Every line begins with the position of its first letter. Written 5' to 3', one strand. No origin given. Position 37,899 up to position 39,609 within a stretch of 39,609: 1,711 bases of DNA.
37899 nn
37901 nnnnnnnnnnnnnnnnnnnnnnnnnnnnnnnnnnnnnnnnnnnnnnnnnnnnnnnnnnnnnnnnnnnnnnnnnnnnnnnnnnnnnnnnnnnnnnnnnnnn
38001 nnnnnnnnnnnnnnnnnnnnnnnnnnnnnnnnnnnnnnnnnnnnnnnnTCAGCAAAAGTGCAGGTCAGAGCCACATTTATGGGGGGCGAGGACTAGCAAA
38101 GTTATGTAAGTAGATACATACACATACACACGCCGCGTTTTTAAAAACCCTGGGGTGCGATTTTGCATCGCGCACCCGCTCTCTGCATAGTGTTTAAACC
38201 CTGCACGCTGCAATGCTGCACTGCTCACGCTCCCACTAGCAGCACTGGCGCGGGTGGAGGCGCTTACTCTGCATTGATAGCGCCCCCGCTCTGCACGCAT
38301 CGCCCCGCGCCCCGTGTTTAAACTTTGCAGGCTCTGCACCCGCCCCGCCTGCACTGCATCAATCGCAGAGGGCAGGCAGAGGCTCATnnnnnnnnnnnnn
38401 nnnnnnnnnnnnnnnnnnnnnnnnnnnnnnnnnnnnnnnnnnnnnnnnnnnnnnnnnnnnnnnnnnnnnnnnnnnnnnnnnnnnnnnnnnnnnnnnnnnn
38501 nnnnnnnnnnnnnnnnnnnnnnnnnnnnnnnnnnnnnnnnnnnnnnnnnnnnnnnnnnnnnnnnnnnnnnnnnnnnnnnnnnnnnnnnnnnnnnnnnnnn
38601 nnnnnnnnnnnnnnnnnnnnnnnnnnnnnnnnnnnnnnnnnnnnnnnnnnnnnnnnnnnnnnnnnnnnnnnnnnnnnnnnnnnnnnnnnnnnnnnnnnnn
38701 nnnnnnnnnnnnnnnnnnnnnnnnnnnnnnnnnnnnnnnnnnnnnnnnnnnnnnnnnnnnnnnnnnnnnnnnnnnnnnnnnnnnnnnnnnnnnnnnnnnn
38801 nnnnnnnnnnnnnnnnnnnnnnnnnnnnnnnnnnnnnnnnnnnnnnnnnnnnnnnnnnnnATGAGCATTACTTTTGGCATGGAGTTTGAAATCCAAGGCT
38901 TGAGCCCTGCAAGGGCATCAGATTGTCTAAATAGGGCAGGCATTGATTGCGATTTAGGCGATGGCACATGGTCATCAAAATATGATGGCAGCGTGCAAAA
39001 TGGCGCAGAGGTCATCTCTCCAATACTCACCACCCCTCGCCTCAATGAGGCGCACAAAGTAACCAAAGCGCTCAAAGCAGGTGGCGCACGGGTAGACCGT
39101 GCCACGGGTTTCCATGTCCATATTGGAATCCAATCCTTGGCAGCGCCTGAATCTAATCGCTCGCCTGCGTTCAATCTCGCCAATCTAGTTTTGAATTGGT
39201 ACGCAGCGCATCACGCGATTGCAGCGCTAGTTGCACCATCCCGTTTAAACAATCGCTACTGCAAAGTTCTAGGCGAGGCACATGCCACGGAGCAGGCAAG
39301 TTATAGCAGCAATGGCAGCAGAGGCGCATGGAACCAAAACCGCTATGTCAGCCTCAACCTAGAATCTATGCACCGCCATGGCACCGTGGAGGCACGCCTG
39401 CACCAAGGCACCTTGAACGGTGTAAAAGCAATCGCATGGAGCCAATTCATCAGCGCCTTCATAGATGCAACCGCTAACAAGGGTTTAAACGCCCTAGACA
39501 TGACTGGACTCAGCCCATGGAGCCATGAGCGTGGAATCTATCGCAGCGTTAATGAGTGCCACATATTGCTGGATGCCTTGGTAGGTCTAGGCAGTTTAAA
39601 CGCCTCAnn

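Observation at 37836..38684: Unusually long (850 bp) repeat-dense non-coding control region between the divergent early and late arms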

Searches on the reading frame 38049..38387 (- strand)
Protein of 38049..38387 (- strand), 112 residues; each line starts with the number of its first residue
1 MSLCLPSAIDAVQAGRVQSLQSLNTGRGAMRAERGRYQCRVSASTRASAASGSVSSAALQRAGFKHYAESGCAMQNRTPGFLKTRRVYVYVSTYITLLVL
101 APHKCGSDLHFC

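Call 11: search_protein_families(library=pfam, proteins=[window:38049-38387:-])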
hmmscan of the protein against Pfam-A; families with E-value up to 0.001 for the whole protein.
window:38049-38387:- (112 aa): 0 families

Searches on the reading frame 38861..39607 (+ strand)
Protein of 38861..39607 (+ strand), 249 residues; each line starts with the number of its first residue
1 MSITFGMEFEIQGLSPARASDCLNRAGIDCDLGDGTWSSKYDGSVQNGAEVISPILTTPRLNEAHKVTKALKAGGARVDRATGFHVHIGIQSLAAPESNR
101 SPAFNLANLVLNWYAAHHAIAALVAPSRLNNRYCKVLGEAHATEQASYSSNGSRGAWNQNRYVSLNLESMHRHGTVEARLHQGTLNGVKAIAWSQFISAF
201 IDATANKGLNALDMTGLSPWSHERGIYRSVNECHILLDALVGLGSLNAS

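Call 11: search_protein_families(library=pfam, proteins=[window:38861-39607:+])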
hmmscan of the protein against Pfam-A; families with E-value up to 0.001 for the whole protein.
window:38861-39607:+ (249 aa): 1 family
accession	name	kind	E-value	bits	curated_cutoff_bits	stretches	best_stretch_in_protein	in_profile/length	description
PF12224.13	Amidoligase_2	-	5.3e-19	69.5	22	1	44-200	71-244/245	Putative amidoligase enzyme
